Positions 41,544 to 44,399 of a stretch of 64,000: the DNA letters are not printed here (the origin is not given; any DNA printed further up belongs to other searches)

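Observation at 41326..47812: Block of VirD4/TraG-like membrane ATPase, membrane SAM-methyltransferase and an 832-aa hyper-charged protein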

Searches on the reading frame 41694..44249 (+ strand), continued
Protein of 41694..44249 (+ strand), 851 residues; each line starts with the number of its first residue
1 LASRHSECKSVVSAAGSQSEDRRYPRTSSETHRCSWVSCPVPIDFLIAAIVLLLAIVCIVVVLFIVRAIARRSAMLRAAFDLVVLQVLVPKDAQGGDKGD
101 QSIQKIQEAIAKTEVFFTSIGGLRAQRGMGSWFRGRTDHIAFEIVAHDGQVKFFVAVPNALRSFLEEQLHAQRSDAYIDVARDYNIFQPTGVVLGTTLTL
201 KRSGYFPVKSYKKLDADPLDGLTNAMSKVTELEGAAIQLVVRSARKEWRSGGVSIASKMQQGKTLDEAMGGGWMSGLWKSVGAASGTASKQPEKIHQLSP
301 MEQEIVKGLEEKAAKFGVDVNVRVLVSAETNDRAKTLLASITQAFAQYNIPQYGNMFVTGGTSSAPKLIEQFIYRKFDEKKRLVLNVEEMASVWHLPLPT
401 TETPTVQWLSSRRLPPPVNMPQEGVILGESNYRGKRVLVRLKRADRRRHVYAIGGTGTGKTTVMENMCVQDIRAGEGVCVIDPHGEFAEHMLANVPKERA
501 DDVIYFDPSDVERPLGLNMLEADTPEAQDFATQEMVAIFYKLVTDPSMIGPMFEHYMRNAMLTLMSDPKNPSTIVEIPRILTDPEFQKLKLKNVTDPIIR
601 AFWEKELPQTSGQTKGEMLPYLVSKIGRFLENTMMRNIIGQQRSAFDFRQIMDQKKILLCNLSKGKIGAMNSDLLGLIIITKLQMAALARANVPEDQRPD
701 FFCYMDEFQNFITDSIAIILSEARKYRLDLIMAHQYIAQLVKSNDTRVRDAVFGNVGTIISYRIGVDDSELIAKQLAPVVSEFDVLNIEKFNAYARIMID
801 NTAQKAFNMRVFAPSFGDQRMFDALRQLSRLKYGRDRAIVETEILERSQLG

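Call 8: find_homologous_proteins(query=window:41802-44249:+)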
Query window:41802-44249:+ (815 aa): 3451 proteins with E <= 0.001 among 8000 candidates; the best 120 are listed.
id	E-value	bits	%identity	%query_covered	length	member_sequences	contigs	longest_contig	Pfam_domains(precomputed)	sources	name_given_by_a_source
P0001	0.0e+0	1815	100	100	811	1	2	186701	PF26449.1,PF10412.16,PF01935.24,PF02534.21,PF12696.14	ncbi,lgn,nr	ncbi:type IV secretion system DNA-binding domain-containing protein [Candidatus Uhrbacteria bacteriu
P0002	0.0e+0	1691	91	100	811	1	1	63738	PF26449.1,PF10412.16,PF01935.24,PF02534.21,PF12696.14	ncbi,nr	ncbi:type IV secretion system DNA-binding domain-containing protein [Candidatus Uhrbacteria bacteriu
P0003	0.0e+0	1402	77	99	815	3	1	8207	PF26449.1,PF10412.16,PF01935.24,PF02534.21,PF12696.14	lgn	-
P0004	0.0e+0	1400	75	99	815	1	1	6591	PF26449.1,PF10412.16,PF01935.24,PF02534.21,PF12696.14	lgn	-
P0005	0.0e+0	1397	77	97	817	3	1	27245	PF26449.1,PF10412.16,PF01935.24,PF02534.21,PF12696.14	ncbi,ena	-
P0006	0.0e+0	1344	73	99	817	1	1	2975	PF26449.1,PF10412.16,PF01935.24,PF02534.21,PF12696.14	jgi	-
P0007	0.0e+0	1334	72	99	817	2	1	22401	PF26449.1,PF10412.16,PF01935.24,PF02534.21,PF12696.14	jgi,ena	-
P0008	0.0e+0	1319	71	100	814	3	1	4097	PF26449.1,PF10412.16,PF01935.24,PF02534.21,PF12696.14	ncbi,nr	ncbi:type IV secretion system DNA-binding domain-containing protein [Candidatus Uhrbacteria bacteriu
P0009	0.0e+0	1300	70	100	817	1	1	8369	PF26449.1,PF10412.16,PF01935.24,PF02534.21,PF12696.14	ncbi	ncbi:MAG: type IV secretion system DNA-binding domain-containing protein [Candidatus Uhrbacteria bac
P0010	0.0e+0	1237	66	100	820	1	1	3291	PF26449.1,PF10412.16,PF01935.24,PF02534.21,PF12696.14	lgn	-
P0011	0.0e+0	1236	66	98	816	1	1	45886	PF26449.1,PF10412.16,PF01935.24,PF02534.21,PF12696.14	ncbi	ncbi:MAG: type IV secretion system DNA-binding domain-containing protein [Candidatus Uhrbacteria bac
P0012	0.0e+0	1213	67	96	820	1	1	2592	PF26449.1,PF10412.16,PF01935.24,PF02534.21,PF12696.14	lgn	-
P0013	0.0e+0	1186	65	99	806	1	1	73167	PF26449.1,PF10412.16,PF01935.24,PF02534.21,PF12696.14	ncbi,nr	ncbi:MAG: type IV secretion system DNA-binding domain-containing protein [bacterium]|nr:type IV secr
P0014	0.0e+0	1183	66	99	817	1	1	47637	PF26449.1,PF10412.16,PF01935.24,PF02534.21,PF12696.14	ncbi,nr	ncbi:MAG: type IV secretion system DNA-binding domain-containing protein [bacterium]|nr:type IV secr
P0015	0.0e+0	1142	72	85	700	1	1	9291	PF26449.1,PF10412.16,PF01935.24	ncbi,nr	ncbi:type IV secretion system DNA-binding domain-containing protein, partial [Candidatus Uhrbacteria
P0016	0.0e+0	1055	57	99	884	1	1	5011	PF26449.1,PF10412.16,PF01935.24,PF02534.21,PF12696.14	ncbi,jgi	jgi:hypothetical protein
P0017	0.0e+0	1051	56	99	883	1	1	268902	PF26449.1,PF10412.16,PF01935.24,PF02534.21,PF12696.14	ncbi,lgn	-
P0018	0.0e+0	1047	58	98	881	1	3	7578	PF26449.1,PF10412.16,PF02534.21,PF12696.14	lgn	-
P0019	0.0e+0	1043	57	99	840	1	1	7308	PF26449.1,PF10412.16,PF01935.24,PF02534.21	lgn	-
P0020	0.0e+0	1041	59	94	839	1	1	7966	PF26449.1,PF10412.16,PF02534.21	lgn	-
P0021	0.0e+0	1040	56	99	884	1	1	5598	PF26449.1,PF10412.16,PF01935.24,PF02534.21,PF12696.14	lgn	-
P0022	0.0e+0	1038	58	99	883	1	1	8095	PF26449.1,PF10412.16,PF01935.24,PF02534.21,PF12696.14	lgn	-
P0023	0.0e+0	1032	58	99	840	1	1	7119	PF26449.1,PF10412.16,PF02534.21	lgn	-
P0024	0.0e+0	1031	58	99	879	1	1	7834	PF26449.1,PF10412.16,PF01935.24,PF02534.21,PF12696.14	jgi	jgi:hypothetical protein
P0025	0.0e+0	1028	57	98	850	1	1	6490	PF26449.1,PF10412.16,PF02534.21,PF12696.14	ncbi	-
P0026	0.0e+0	1027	58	94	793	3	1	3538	PF26449.1,PF10412.16,PF01935.24,PF02534.21,PF12696.14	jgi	jgi:hypothetical protein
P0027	0.0e+0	1023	56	100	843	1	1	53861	PF26449.1,PF10412.16,PF02534.21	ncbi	-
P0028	0.0e+0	1023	56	99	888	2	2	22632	PF26449.1,PF10412.16,PF01935.24,PF12696.14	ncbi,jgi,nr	ncbi:type IV secretion system DNA-binding domain-containing protein [Patescibacteria group bacterium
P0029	0.0e+0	1022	56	99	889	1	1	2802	PF26449.1,PF10412.16,PF01935.24,PF02534.21,PF12696.14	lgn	-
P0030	0.0e+0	1021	56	99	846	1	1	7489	PF26449.1,PF10412.16,PF02534.21,PF12696.14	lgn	-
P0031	0.0e+0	1021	57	97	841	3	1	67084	PF26449.1,PF10412.16,PF01935.24,PF02534.21,PF12696.14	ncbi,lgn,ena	-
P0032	0.0e+0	1020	58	97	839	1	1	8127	PF26449.1,PF10412.16,PF02534.21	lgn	-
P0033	0.0e+0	1019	57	99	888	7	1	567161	PF26449.1,PF10412.16,PF01935.24,PF02534.21,PF12696.14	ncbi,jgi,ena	ncbi:MAG: type IV secretion system DNA-binding domain-containing protein [Patescibacteria group bact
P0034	0.0e+0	1016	56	99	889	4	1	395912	PF26449.1,PF10412.16,PF01935.24,PF02534.21,PF12696.14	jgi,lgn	jgi:hypothetical protein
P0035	0.0e+0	1015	57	99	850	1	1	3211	PF26449.1,PF10412.16,PF01935.24,PF02534.21,PF12696.14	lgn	-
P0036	0.0e+0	1013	58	97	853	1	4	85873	PF26449.1,PF10412.16,PF01935.24,PF02534.21,PF12696.14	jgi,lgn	-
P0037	0.0e+0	1013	56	99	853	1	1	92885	PF26449.1,PF10412.16,PF01935.24,PF02534.21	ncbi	-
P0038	0.0e+0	1011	56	98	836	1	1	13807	PF26449.1,PF10412.16,PF01935.24,PF02534.21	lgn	-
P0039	2.0e-298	1010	55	99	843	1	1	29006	PF26449.1,PF10412.16,PF01935.24,PF02534.21,PF12696.14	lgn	-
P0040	3.3e-298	1009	56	99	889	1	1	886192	PF26449.1,PF10412.16,PF01935.24,PF02534.21,PF12696.14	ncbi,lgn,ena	-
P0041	4.5e-298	1009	56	96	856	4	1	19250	PF26449.1,PF10412.16,PF01935.24,PF02534.21,PF12696.14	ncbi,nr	ncbi:type IV secretion system DNA-binding domain-containing protein [Candidatus Kuenenbacteria bacte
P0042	4.6e-298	1009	56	97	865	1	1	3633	PF26449.1,PF10412.16,PF01935.24,PF02534.21,PF12696.14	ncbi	-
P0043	4.7e-298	1009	56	98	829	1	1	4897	PF26449.1,PF10412.16,PF01935.24,PF02534.21,PF12696.14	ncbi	-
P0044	2.3e-297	1006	56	99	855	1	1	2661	PF26449.1,PF10412.16,PF01935.24,PF02534.21,PF12696.14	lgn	-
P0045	2.7e-297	1006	57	98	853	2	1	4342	PF26449.1,PF10412.16,PF01935.24,PF02534.21,PF12696.14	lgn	-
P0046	4.7e-297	1005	56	97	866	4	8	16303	PF26449.1,PF10412.16,PF01935.24,PF02534.21,PF12696.14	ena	-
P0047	1.0e-296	1004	55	100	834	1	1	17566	PF26449.1,PF10412.16,PF01935.24,PF02534.21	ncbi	-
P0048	1.0e-296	1004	55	99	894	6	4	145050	PF26449.1,PF10412.16,PF01935.24,PF02534.21,PF12696.14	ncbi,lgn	-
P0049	1.8e-296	1003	54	99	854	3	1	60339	PF26449.1,PF10412.16,PF01935.24,PF02534.21,PF12696.14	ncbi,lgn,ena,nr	ncbi:type IV secretion system DNA-binding domain-containing protein [Candidatus Kuenenbacteria bacte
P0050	3.0e-296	1003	56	96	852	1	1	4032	PF26449.1,PF10412.16,PF01935.24,PF02534.21,PF12696.14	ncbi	ncbi:MAG: type IV secretion system DNA-binding domain-containing protein, partial [bacterium]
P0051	3.0e-296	1003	55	99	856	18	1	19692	PF26449.1,PF10412.16,PF01935.24,PF02534.21,PF12696.14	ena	-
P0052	3.5e-296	1002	54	99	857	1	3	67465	PF26449.1,PF10412.16,PF01935.24,PF02534.21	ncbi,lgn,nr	ncbi:MAG: type IV secretory system conjugative DNA transfer family protein [Candidatus Uhrbacteria b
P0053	6.8e-296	1001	55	98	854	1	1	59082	PF26449.1,PF10412.16,PF01935.24,PF02534.21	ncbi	-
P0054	7.2e-296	1001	56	99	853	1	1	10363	PF26449.1,PF10412.16,PF01935.24,PF02534.21,PF12696.14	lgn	-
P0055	7.6e-296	1001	55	99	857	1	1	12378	PF26449.1,PF10412.16,PF01935.24,PF02534.21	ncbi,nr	ncbi:type IV secretion system DNA-binding domain-containing protein [Candidatus Uhrbacteria bacteriu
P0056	1.9e-295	1000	55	99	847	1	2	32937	PF26449.1,PF10412.16,PF01935.24,PF02534.21,PF12696.14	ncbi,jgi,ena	-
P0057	3.8e-295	999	54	99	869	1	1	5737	PF26449.1,PF10412.16,PF01935.24,PF02534.21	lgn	-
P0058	4.2e-295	999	54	99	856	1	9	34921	PF26449.1,PF10412.16,PF01935.24,PF02534.21,PF12696.14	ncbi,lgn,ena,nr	ncbi:MAG TPA: type IV secretion system DNA-binding domain-containing protein [bacterium]|nr:type IV 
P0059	5.0e-295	999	56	99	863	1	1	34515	PF26449.1,PF10412.16,PF01935.24,PF02534.21,PF12696.14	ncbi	ncbi:MAG: type IV secretion system DNA-binding domain-containing protein [bacterium]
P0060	6.6e-295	998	55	98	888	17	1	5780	PF26449.1,PF10412.16,PF01935.24,PF02534.21,PF12696.14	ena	-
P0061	2.7e-294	996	55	94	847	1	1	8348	PF26449.1,PF10412.16,PF01935.24,PF02534.21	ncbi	-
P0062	3.4e-294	996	54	99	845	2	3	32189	PF26449.1,PF10412.16,PF01935.24,PF02534.21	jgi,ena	-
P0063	3.7e-294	996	55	99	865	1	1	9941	PF26449.1,PF10412.16,PF01935.24,PF02534.21,PF12696.14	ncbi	-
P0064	7.5e-294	995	56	95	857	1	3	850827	PF26449.1,PF10412.16,PF01935.24,PF02534.21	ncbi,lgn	-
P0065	1.9e-293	993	55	97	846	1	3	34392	PF26449.1,PF10412.16,PF01935.24,PF02534.21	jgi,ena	-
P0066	1.9e-293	993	56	96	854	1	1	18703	PF26449.1,PF10412.16,PF01935.24,PF02534.21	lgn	-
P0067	3.0e-293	993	55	98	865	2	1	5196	PF26449.1,PF10412.16,PF01935.24,PF02534.21,PF12696.14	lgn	-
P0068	4.9e-293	992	54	99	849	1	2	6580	PF26449.1,PF10412.16,PF01935.24,PF02534.21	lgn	-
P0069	5.0e-293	992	54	95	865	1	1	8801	PF26449.1,PF10412.16,PF01935.24,PF02534.21,PF12696.14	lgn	-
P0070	5.8e-293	992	54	100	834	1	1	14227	PF26449.1,PF10412.16,PF02534.21,PF12696.14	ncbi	-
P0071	1.8e-292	990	55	98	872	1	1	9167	PF26449.1,PF10412.16,PF01935.24,PF02534.21,PF12696.14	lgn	-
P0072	2.8e-291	986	55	98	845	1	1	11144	PF26449.1,PF10412.16,PF01935.24,PF02534.21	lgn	-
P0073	4.1e-291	986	55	96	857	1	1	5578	PF26449.1,PF10412.16,PF01935.24,PF02534.21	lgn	-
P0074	5.3e-291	985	53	98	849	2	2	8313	PF26449.1,PF10412.16,PF01935.24,PF02534.21,PF12696.14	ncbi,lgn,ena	-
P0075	1.0e-290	984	54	97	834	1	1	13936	PF26449.1,PF10412.16,PF01935.24,PF02534.21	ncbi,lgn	-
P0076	1.1e-290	984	54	97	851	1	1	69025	PF26449.1,PF10412.16,PF01935.24,PF02534.21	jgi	-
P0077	2.0e-290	983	54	100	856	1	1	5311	PF26449.1,PF10412.16,PF01935.24,PF02534.21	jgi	jgi:type IV secretory pathway TraG/TraD family ATPase VirD4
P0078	4.0e-290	982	55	98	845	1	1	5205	PF26449.1,PF10412.16,PF01935.24,PF02534.21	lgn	-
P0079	4.3e-290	982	54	99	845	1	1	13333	PF26449.1,PF10412.16,PF01935.24,PF02534.21,PF12696.14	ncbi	ncbi:MAG: type IV secretion system DNA-binding domain-containing protein [bacterium]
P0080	4.6e-290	982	54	99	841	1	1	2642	PF26449.1,PF10412.16,PF01935.24,PF02534.21,PF12696.14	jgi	jgi:hypothetical protein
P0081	4.9e-290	982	54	99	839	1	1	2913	PF26449.1,PF10412.16,PF01935.24,PF02534.21,PF12696.14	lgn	-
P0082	5.3e-290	982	54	99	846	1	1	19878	PF26449.1,PF10412.16,PF01935.24,PF02534.21,PF12696.14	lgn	-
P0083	8.3e-290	981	55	99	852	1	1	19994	PF26449.1,PF10412.16,PF01935.24,PF02534.21,PF12696.14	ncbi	-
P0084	9.1e-290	981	54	99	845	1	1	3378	PF26449.1,PF10412.16,PF01935.24,PF02534.21,PF12696.14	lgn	-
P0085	9.5e-290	981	55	97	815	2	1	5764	PF26449.1,PF10412.16,PF01935.24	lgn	-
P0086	1.1e-289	981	53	96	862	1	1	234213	PF26449.1,PF10412.16,PF01935.24,PF02534.21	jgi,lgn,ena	-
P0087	1.3e-289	981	56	98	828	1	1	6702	PF26449.1,PF10412.16,PF01935.24,PF02534.21,PF12696.14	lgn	-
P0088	1.5e-289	981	54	97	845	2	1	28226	PF26449.1,PF10412.16,PF01935.24,PF02534.21,PF12696.14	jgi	jgi:type IV secretory pathway TraG/TraD family ATPase VirD4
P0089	5.3e-289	979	54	98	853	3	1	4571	PF26449.1,PF10412.16,PF01935.24,PF02534.21,PF12696.14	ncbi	-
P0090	7.4e-289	978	53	99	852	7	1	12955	PF26449.1,PF10412.16,PF01935.24,PF02534.21,PF12696.14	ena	-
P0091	7.6e-289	978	54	99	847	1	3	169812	PF26449.1,PF10412.16,PF01935.24,PF02534.21,PF12696.14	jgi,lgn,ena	-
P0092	7.8e-289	978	53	100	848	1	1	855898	PF26449.1,PF10412.16,PF01935.24,PF02534.21,PF12696.14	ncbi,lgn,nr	ncbi:DUF87 domain-containing protein [Patescibacteria group bacterium]|nr:MAG: DUF87 domain-containi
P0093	1.7e-288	977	53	99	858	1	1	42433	PF26449.1,PF10412.16,PF01935.24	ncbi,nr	ncbi:MAG: type IV secretion system DNA-binding domain-containing protein [bacterium]|nr:type IV secr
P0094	1.8e-288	977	54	99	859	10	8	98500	PF26449.1,PF10412.16,PF01935.24,PF02534.21,PF12696.14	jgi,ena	-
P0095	2.0e-288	977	54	98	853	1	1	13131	PF26449.1,PF10412.16,PF01935.24,PF02534.21,PF12696.14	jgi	jgi:hypothetical protein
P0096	2.0e-288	977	53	99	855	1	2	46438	PF26449.1,PF10412.16,PF01935.24,PF02534.21,PF12696.14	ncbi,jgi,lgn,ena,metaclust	metaclust:\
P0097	2.1e-288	977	53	99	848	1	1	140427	PF26449.1,PF10412.16,PF01935.24,PF02534.21,PF12696.14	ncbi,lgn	ncbi:MAG: type IV secretory system conjugative DNA transfer family protein [Patescibacteria group ba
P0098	2.2e-288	977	54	96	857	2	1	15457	PF26449.1,PF10412.16,PF01935.24,PF02534.21,PF12696.14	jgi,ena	-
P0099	2.5e-288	976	53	99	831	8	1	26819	PF26449.1,PF10412.16,PF01935.24,PF02534.21,PF12696.14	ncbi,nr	ncbi:MAG: hypothetical protein UY52_C0022G0025 [Parcubacteria group bacterium GW2011_GWC2_49_9]|nr:M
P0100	3.2e-288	976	54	99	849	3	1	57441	PF26449.1,PF10412.16,PF02534.21,PF12696.14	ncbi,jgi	jgi:hypothetical protein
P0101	3.6e-288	976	53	100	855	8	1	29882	PF26449.1,PF10412.16,PF01935.24,PF02534.21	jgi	-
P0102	3.9e-288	976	57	96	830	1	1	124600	PF26449.1,PF10412.16,PF02534.21,PF12696.14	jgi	jgi:hypothetical protein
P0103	4.0e-288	976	53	97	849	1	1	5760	PF26449.1,PF10412.16,PF01935.24,PF02534.21,PF12696.14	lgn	-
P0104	4.2e-288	976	53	99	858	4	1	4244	PF26449.1,PF10412.16,PF01935.24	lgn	-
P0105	5.0e-288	975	55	100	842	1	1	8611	PF26449.1,PF10412.16,PF02534.21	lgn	-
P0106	7.4e-288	975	54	98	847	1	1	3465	PF26449.1,PF10412.16,PF01935.24,PF02534.21,PF12696.14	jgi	jgi:hypothetical protein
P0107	1.3e-287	974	53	98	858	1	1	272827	PF26449.1,PF10412.16,PF01935.24,PF02534.21,PF12696.14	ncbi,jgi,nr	ncbi:MAG: type IV secretion system DNA-binding domain-containing protein [Patescibacteria group bact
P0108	1.8e-287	974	54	96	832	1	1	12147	PF26449.1,PF10412.16,PF01935.24,PF12696.14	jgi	-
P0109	2.0e-287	973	53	98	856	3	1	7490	PF26449.1,PF10412.16,PF01935.24,PF02534.21,PF12696.14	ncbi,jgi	jgi:hypothetical protein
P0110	2.6e-287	973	54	96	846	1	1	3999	PF26449.1,PF01935.24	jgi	jgi:hypothetical protein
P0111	2.7e-287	973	53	99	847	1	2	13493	PF26449.1,PF10412.16,PF01935.24,PF02534.21,PF12696.14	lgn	-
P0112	2.9e-287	973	55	98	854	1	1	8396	PF26449.1,PF10412.16,PF01935.24,PF02534.21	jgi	-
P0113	4.1e-287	972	56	96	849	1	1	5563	PF26449.1,PF10412.16,PF01935.24,PF02534.21,PF12696.14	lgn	-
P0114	5.5e-287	972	54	97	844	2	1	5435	PF26449.1,PF10412.16,PF02534.21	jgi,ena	-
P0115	5.6e-287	972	53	99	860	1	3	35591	PF26449.1,PF10412.16,PF01935.24,PF02534.21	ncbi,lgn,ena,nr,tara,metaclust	ncbi:MAG: hypothetical protein CMI53_02955 [Parcubacteria group bacterium]|nr:hypothetical protein [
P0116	6.5e-287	972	52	99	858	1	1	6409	PF26449.1,PF10412.16,PF02534.21,PF12696.14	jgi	-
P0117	8.4e-287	971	54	100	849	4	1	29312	PF26449.1,PF10412.16,PF02534.21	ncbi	-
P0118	9.0e-287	971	54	99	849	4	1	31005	PF26449.1,PF10412.16,PF01935.24,PF02534.21,PF12696.14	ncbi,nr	ncbi:type IV secretory system conjugative DNA transfer family protein [Candidatus Uhrbacteria bacter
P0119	9.6e-287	971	54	99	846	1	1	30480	PF26449.1,PF10412.16,PF01935.24,PF02534.21,PF12696.14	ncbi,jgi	ncbi:MAG: type IV secretion system DNA-binding domain-containing protein [Patescibacteria group bact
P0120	1.7e-286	970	55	95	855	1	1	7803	PF26449.1,PF10412.16,PF01935.24,PF02534.21,PF12696.14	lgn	-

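Call 9: find_encoding_contigs(protein=P0001, flank=10000, max_places=3)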
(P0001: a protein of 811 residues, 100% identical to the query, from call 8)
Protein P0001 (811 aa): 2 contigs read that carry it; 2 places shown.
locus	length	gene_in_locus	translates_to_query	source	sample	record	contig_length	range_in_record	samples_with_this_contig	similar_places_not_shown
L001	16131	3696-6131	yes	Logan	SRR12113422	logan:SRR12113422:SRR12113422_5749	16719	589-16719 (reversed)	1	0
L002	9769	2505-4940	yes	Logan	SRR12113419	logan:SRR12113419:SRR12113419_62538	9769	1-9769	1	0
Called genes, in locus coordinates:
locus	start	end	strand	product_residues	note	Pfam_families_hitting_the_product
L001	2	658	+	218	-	?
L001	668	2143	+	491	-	PF01406:tRNA-synt_1e, PF09334:tRNA-synt_1g (faint)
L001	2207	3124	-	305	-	PF01544:CorA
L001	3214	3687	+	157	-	-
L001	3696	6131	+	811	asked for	PF26449:DUF8128, PF12696:TraG-D_C (faint), PF02534:T4SS-DNA_transf, PF01935:DUF87 (weak), PF10412:TrwB_AAD_bind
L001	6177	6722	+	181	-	-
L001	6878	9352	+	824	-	-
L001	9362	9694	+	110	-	-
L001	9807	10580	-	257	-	PF13428:TPR_14 (faint), PF07719:TPR_2 (faint), PF14559:TPR_19 (faint)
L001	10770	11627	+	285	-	-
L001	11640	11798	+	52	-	-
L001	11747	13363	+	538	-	PF05496:RuvB_N (weak), PF13177:DNA_pol3_delta2, PF13401:AAA_22 (weak), PF00004:AAA, PF07728:AAA_5 (faint), PF22608:DNAX_ATPase_lid (weak), PF20964:DnaX_C (faint)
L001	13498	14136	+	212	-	PF12917:YfbR-like (weak), PF13023:HD_3, PF01966:HD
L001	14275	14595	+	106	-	PF02482:Ribosomal_S30AE (weak)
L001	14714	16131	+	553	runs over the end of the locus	PF03023:MurJ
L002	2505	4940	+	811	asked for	PF26449:DUF8128, PF12696:TraG-D_C (faint), PF02534:T4SS-DNA_transf, PF01935:DUF87 (weak), PF10412:TrwB_AAD_bind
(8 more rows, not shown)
